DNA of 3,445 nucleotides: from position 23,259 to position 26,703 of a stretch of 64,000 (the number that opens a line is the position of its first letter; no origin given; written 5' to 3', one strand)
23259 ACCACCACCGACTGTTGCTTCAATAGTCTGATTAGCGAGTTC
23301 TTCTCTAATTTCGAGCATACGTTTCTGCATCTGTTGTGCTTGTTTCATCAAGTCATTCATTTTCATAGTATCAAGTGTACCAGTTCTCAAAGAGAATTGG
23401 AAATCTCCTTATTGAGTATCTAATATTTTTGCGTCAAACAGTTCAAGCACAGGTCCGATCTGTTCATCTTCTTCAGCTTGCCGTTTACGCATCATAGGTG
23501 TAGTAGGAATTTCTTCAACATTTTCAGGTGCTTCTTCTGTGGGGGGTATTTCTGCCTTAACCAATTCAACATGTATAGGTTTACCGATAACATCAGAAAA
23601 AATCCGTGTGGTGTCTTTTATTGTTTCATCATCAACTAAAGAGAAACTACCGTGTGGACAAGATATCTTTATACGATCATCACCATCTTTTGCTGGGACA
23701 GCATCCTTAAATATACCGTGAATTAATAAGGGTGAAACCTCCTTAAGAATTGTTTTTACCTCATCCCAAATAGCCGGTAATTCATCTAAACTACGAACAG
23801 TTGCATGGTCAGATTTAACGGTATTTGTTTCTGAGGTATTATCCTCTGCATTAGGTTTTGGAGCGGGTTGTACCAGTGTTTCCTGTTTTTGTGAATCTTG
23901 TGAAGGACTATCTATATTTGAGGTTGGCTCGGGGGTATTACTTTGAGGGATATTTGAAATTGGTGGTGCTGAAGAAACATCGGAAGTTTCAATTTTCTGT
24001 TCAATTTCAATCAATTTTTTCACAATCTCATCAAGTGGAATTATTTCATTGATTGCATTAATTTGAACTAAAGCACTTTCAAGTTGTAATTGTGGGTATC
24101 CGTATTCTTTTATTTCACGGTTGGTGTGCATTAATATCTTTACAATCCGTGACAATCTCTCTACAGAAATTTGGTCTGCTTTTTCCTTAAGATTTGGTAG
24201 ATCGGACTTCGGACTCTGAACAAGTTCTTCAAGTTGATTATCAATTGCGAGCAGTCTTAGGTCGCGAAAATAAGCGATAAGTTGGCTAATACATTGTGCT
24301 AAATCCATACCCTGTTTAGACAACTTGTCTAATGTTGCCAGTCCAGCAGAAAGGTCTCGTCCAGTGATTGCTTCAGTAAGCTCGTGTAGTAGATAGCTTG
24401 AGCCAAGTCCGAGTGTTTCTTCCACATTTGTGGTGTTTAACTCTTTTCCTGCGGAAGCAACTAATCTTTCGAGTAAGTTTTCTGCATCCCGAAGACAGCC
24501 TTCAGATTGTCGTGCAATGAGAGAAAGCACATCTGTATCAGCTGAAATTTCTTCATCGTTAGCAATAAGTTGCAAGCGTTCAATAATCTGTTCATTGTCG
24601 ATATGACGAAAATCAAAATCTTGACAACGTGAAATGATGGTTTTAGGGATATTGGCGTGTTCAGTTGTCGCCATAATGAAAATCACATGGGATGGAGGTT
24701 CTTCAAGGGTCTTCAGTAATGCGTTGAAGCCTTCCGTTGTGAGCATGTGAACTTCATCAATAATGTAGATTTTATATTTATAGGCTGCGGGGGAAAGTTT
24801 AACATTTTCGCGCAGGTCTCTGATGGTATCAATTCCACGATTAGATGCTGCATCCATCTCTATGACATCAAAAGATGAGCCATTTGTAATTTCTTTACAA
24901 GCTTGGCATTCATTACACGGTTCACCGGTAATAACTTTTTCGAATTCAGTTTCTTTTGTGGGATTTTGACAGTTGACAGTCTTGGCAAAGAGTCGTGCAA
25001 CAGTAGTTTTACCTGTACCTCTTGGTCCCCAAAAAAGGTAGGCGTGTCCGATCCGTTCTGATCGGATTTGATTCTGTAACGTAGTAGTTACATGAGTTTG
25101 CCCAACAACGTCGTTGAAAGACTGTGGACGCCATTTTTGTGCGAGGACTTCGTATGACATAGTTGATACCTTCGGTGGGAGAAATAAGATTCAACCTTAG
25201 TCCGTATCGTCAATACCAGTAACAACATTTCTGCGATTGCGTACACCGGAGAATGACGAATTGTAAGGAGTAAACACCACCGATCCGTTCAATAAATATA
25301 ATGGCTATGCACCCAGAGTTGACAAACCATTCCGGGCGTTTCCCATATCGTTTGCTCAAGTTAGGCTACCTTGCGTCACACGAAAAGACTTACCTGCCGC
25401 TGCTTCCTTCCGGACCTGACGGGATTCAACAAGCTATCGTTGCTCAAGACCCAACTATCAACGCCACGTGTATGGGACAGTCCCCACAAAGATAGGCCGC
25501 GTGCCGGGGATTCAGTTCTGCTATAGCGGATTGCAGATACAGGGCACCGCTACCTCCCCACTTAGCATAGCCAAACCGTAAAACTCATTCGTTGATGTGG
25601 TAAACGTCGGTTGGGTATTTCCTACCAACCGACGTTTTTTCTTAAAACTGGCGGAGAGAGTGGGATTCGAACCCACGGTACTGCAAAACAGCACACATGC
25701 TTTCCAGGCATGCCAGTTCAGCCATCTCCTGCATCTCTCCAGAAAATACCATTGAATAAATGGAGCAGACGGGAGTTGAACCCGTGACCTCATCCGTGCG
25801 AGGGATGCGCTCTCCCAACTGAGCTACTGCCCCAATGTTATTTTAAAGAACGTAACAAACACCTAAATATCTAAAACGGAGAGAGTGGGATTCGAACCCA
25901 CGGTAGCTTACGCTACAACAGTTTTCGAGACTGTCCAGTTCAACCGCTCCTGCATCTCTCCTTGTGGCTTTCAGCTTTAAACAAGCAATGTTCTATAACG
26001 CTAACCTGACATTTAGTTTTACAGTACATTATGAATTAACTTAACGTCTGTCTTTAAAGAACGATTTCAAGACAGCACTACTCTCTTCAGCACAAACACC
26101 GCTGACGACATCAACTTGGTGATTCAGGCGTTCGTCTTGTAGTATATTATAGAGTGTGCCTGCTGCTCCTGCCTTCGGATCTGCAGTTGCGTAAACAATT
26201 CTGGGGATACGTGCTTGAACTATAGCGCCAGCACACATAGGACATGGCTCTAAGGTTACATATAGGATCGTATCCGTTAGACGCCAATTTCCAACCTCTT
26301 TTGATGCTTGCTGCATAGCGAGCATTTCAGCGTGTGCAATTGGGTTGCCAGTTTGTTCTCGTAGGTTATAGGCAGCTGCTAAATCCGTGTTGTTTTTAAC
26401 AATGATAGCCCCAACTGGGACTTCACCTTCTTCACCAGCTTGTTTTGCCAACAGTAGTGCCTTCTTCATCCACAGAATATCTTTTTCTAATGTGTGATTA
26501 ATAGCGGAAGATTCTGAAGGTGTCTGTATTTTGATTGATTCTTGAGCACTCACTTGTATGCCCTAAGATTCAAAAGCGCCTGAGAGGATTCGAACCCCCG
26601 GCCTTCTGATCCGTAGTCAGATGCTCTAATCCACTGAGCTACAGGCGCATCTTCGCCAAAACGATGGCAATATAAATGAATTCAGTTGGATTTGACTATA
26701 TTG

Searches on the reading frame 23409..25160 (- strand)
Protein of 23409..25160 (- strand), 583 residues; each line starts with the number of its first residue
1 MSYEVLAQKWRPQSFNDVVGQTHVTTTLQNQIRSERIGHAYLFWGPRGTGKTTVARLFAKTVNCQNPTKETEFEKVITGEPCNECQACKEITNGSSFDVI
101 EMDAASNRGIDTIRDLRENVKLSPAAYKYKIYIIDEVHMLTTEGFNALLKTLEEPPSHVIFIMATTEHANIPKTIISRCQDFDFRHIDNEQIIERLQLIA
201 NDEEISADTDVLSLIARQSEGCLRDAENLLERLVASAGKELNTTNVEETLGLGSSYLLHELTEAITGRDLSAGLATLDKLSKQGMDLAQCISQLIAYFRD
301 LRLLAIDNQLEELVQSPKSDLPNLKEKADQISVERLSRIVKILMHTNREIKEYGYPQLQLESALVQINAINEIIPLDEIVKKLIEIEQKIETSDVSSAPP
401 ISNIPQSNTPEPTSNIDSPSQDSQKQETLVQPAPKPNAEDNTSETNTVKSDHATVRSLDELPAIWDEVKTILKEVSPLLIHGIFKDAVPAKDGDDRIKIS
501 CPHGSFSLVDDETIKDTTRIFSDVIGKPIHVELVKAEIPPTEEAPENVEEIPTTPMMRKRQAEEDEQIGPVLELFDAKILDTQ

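Call 27: search_protein_families(library=pfam, proteins=[window:23409-25160:-], max_evalue=0.001)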
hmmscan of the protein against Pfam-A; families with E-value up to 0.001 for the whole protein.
window:23409-25160:- (583 aa): 13 families
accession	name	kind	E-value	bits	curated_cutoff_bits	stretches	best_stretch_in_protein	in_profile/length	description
PF13177.12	DNA_pol3_delta2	-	2.7e-44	151.4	27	1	21-187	2-160/161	DNA polymerase III, delta subunit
PF12169.13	DNA_pol3_gamma3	-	6.1e-15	55.7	24.4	1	243-383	3-143/143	DNA polymerase III subunits gamma and tau domain III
PF00004.35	AAA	-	3e-13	50.8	21.2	1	41-180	1-124/131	ATPase family associated with various cellular activities (AAA)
PF13401.12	AAA_22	-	7.3e-07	30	27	1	42-165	9-122/130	AAA domain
PF06068.19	TIP49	-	1.5e-06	28.1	23.8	0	133-166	279-311/347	TIP49 P-loop domain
PF22608.2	DNAX_ATPase_lid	-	3.7e-06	27.1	27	1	191-236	1-46/49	DNA polymerase III clamp loader subunit, ATPase lid domain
PF05496.18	RuvB_N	-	5.1e-06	26.8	27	1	11-65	2-60/159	Holliday junction DNA helicase RuvB P-loop domain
PF07728.20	AAA_5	-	1.1e-05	25.9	22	0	42-66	3-26/139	AAA domain (dynein-related subfamily)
PF13191.12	AAA_16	-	8.1e-05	23.6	32.6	0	19-73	3-63/167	AAA ATPase domain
PF13604.12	AAA_30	-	8.1e-05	22.9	27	1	43-162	23-122/191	AAA domain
PF04851.21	ResIII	-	0.00037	20.9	22.5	0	21-153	8-151/164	Type III restriction enzyme, res subunit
PF13245.12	AAA_19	-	0.0005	20.7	25.1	0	41-162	14-123/134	AAA domain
PF13173.12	AAA_14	-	0.00093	19.6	27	0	40-152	4-84/129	AAA domain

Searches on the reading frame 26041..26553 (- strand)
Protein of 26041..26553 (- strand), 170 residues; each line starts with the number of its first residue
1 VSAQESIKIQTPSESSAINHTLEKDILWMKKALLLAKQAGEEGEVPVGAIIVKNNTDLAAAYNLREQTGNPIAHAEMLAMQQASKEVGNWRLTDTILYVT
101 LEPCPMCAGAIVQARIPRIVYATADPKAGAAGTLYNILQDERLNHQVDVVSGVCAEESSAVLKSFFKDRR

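Call 28: search_protein_families(library=pfam, proteins=[window:26041-26553:-], max_evalue=0.001)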
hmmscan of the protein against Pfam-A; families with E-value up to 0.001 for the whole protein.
window:26041-26553:- (170 aa): 4 families
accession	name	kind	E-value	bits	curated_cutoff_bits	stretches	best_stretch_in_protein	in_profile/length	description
PF14437.12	MafB19-deam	-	1.6e-40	138.7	27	1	27-170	5-142/142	MafB19-like deaminase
PF00383.29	dCMP_cyt_deam_1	-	5.8e-32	110.1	25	1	23-122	2-101/102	Cytidine and deoxycytidylate deaminase zinc-binding region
PF14439.12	Bd3614-deam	-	2.2e-08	34.5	38.5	1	48-133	11-100/113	Bd3614-like deaminase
PF18750.7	SNAD4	-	0.00058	20.3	27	1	70-113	29-73/130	Secreted Novel AID/APOBEC-like Deaminase 4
